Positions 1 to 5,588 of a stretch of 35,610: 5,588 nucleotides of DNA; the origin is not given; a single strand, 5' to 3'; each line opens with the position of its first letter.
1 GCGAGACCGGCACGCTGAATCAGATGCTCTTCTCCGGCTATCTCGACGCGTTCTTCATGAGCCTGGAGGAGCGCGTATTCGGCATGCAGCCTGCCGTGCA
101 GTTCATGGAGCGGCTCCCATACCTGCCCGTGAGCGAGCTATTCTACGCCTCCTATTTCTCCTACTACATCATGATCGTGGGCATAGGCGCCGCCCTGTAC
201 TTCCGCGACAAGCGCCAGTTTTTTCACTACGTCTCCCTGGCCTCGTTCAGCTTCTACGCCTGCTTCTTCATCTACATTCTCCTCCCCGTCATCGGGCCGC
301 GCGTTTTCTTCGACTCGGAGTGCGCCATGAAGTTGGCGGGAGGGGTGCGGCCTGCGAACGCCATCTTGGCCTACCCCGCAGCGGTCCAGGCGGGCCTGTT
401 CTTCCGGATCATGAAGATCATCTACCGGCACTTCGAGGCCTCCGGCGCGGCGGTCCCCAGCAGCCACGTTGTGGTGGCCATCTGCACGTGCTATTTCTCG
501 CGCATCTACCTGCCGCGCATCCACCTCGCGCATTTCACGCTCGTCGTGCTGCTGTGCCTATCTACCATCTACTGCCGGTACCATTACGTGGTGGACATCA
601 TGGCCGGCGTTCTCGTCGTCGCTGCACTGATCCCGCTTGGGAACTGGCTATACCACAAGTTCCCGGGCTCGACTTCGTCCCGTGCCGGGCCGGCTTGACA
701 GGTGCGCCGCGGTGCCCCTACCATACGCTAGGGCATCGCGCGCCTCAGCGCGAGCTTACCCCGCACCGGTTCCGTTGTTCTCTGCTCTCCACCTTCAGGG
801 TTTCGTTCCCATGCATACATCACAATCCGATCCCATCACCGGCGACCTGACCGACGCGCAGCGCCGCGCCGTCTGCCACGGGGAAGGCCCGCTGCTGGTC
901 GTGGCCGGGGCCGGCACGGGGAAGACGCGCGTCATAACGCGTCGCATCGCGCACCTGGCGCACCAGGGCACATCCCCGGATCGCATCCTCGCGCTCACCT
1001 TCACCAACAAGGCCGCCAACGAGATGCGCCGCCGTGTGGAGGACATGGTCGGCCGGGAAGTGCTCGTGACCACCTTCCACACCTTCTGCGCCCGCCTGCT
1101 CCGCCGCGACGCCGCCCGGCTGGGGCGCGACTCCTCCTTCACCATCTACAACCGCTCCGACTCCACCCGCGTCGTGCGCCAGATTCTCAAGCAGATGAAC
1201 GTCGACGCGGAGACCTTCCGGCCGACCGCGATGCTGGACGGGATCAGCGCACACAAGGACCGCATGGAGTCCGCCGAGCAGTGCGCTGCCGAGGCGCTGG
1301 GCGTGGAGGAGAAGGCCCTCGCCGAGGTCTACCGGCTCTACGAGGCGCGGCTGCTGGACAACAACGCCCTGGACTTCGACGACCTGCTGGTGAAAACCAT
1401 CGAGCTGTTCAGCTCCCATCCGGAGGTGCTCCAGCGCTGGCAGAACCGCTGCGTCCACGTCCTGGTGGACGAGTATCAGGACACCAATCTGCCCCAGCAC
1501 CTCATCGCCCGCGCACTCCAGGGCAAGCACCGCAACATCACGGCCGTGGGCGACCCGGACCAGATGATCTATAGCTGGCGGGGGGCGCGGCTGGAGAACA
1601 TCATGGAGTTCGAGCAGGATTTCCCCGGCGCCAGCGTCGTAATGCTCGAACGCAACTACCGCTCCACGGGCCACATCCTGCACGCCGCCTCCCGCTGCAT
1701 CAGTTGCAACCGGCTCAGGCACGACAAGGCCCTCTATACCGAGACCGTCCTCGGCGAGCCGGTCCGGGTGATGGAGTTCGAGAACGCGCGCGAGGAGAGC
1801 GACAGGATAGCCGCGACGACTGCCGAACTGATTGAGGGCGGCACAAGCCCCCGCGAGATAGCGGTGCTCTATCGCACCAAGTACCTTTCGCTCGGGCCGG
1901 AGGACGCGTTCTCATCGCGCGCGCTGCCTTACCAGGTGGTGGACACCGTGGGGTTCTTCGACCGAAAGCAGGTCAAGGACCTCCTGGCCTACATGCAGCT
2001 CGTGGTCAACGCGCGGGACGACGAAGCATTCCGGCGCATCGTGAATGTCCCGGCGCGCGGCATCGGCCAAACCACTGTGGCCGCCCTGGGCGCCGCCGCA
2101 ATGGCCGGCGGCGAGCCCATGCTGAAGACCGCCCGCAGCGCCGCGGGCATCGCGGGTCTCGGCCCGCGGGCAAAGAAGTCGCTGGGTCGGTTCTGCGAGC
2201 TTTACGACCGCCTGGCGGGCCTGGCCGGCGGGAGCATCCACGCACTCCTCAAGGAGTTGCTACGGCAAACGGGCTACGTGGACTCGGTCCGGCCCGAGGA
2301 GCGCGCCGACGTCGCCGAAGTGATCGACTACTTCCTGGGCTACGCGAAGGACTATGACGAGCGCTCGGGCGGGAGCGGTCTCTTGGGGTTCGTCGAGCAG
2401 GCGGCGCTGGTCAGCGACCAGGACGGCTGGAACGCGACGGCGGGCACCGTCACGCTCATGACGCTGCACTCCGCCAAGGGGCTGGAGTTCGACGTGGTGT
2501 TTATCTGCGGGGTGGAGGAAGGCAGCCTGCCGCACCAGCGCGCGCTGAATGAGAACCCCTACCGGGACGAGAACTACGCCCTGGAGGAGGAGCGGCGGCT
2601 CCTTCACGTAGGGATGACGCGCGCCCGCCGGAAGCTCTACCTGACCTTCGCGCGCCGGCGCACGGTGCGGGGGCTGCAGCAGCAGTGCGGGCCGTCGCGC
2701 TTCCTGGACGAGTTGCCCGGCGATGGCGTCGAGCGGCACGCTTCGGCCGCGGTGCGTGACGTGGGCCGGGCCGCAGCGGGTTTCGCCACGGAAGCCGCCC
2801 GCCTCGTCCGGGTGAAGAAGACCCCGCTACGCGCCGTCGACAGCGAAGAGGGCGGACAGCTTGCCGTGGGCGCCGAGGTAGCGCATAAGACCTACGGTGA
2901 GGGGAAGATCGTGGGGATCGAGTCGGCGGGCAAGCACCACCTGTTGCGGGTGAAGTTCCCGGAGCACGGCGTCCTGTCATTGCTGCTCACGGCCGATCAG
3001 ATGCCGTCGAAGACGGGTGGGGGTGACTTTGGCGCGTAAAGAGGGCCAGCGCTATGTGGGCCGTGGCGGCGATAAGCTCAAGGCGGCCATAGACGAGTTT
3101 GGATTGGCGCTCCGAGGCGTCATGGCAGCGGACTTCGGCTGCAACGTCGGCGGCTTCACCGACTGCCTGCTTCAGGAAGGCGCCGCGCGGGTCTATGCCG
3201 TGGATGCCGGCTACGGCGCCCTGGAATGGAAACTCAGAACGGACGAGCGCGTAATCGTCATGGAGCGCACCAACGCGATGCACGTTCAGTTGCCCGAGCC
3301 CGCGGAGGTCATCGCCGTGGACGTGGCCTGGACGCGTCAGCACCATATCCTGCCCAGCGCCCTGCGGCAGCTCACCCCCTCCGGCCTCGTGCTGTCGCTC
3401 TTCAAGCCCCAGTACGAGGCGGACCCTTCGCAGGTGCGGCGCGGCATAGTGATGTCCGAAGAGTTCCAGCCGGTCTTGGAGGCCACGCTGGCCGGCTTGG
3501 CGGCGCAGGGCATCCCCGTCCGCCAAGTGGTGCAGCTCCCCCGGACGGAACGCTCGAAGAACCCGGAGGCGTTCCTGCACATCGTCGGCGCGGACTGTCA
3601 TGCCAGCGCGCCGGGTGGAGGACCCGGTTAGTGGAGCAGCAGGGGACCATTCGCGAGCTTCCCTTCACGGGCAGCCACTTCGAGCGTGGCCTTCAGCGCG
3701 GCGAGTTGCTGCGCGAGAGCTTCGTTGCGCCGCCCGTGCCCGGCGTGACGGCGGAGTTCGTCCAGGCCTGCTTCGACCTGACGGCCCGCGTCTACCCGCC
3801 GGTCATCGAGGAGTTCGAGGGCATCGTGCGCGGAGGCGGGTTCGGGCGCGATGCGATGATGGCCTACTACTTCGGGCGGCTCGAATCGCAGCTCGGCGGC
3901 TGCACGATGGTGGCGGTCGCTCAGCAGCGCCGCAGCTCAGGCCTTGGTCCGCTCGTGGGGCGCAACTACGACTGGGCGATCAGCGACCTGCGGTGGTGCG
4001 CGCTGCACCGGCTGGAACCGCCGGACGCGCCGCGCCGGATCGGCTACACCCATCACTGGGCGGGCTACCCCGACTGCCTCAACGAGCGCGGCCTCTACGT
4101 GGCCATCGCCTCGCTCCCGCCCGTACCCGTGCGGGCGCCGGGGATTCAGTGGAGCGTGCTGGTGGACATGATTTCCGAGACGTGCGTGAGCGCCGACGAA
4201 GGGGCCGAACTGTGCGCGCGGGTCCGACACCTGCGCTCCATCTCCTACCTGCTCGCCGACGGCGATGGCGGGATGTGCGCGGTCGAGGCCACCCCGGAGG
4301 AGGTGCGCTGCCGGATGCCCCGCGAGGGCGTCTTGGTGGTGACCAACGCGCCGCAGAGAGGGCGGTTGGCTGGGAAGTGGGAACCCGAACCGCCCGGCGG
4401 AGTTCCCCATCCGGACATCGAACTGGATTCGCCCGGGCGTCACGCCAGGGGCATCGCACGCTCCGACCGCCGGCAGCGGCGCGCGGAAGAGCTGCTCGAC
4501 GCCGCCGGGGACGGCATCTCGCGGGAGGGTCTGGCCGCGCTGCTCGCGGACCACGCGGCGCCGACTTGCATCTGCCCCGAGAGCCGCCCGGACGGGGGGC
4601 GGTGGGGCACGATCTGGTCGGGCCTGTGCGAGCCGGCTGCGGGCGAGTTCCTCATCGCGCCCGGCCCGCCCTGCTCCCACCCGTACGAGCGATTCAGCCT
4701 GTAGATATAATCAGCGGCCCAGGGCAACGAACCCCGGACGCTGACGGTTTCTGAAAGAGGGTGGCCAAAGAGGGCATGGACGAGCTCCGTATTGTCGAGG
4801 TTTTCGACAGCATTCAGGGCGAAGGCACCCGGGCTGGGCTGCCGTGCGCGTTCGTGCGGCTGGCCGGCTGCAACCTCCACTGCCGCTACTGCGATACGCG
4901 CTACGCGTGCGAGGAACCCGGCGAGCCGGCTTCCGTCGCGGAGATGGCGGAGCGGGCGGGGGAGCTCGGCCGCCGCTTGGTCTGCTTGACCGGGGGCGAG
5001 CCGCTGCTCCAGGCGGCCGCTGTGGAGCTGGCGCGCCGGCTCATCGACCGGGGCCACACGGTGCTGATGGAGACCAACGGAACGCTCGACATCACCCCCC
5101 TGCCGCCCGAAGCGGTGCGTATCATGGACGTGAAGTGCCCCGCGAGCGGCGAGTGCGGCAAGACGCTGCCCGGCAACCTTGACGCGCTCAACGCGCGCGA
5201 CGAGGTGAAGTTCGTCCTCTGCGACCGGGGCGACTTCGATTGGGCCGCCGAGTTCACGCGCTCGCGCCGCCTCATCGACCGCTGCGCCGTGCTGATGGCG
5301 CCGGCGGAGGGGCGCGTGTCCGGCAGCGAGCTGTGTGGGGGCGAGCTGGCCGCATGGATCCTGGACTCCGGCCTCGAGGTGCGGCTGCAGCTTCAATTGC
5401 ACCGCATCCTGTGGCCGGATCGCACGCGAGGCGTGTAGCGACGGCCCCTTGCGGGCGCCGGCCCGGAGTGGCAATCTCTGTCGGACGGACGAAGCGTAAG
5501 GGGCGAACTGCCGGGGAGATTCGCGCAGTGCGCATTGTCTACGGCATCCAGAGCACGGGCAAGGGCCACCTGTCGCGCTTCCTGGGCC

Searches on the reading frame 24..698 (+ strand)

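Call 50: search_protein_families(library=pfam, proteins=[window:24-698:+], max_evalue=1)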
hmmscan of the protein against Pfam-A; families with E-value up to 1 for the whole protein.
window:24-698:+ (224 aa): 3 families
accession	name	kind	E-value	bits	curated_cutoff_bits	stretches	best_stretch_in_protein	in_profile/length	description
PF14378.12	PAP2_3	-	7.3e-16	59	27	1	12-203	4-188/190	PAP2 superfamily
PF01569.27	PAP2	-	6.2e-07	29.7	27.2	1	129-208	47-123/130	PAP2 superfamily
PF14360.12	PAP2_C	-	3.5e-05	24.7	27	1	146-202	8-68/74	PAP2 superfamily C-terminal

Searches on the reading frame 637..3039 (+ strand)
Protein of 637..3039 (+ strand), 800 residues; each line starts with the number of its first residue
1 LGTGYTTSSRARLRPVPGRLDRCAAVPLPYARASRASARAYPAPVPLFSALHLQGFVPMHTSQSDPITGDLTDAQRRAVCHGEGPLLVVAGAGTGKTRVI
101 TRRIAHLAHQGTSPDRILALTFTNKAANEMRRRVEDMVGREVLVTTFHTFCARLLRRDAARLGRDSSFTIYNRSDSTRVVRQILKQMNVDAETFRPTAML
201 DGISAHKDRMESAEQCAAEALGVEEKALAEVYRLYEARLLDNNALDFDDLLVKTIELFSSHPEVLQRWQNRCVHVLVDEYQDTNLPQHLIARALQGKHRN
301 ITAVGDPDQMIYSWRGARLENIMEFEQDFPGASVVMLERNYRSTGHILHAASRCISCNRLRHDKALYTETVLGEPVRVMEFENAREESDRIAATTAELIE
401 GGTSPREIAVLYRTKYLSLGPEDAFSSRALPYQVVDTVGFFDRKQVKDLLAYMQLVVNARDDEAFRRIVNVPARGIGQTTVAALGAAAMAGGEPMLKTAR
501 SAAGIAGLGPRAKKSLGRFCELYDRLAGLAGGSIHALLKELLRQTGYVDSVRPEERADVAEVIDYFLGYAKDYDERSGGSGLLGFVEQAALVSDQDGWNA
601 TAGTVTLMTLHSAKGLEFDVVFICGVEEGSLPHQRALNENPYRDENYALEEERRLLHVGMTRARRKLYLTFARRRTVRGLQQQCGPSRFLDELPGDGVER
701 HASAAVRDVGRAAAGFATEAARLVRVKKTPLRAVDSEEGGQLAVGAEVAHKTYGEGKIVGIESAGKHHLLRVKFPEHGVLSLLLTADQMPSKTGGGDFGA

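Call 9: search_protein_families(library=pfam, proteins=[window:637-3039:+], max_evalue=0.001)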
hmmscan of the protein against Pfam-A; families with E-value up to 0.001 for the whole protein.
window:637-3039:+ (800 aa): 9 families
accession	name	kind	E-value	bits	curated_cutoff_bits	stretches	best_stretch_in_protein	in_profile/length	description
PF00580.27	UvrD-helicase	-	3.1e-85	286.6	23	1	71-330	1-271/271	UvrD/REP helicase N-terminal domain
PF13361.12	UvrD_C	-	6.1e-63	213.8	25.6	2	335-484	1-150/350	UvrD-like helicase C-terminal domain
PF13245.12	AAA_19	-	7e-24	85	25.1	1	75-313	1-132/134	AAA domain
PF13538.12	UvrD_C_2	-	2.8e-12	46.7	27.4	1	640-670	22-52/52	UvrD-like helicase C-terminal domain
PF13604.12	AAA_30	-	3.3e-07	30.7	27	1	73-134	4-66/191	AAA domain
PF21196.3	PcrA_UvrD_tudor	-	6.8e-07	29.5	23.9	1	744-783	1-40/48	PcrA/UvrD tudor domain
PF13087.12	AAA_12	-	4.3e-05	23.6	27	0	603-669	137-190/195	AAA domain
PF13086.12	AAA_11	-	5.7e-05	23.4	27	1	83-214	16-137/257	AAA domain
PF01443.25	Viral_helicase1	-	0.00026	21.3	21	0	606-668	178-225/228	Viral superfamily 1 RNA helicase core domain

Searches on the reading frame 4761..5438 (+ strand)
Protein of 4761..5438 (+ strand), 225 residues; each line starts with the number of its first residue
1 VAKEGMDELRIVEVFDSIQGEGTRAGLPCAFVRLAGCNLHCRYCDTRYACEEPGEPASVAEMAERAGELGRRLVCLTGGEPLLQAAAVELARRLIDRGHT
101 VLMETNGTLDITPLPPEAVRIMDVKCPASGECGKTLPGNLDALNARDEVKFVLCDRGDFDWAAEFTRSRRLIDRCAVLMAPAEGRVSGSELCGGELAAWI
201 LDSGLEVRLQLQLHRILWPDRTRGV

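Call 9: search_protein_families(library=pfam, proteins=[window:4761-5438:+], max_evalue=0.001)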
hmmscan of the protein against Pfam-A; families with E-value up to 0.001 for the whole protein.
window:4761-5438:+ (225 aa): 2 families
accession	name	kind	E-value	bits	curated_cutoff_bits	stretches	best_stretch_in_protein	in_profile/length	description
PF04055.27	Radical_SAM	-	3.3e-14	53.9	29.5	1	35-121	5-96/166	Radical SAM superfamily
PF13353.11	Fer4_12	-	6.7e-07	30.1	22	1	18-99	1-82/137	4Fe-4S single cluster domain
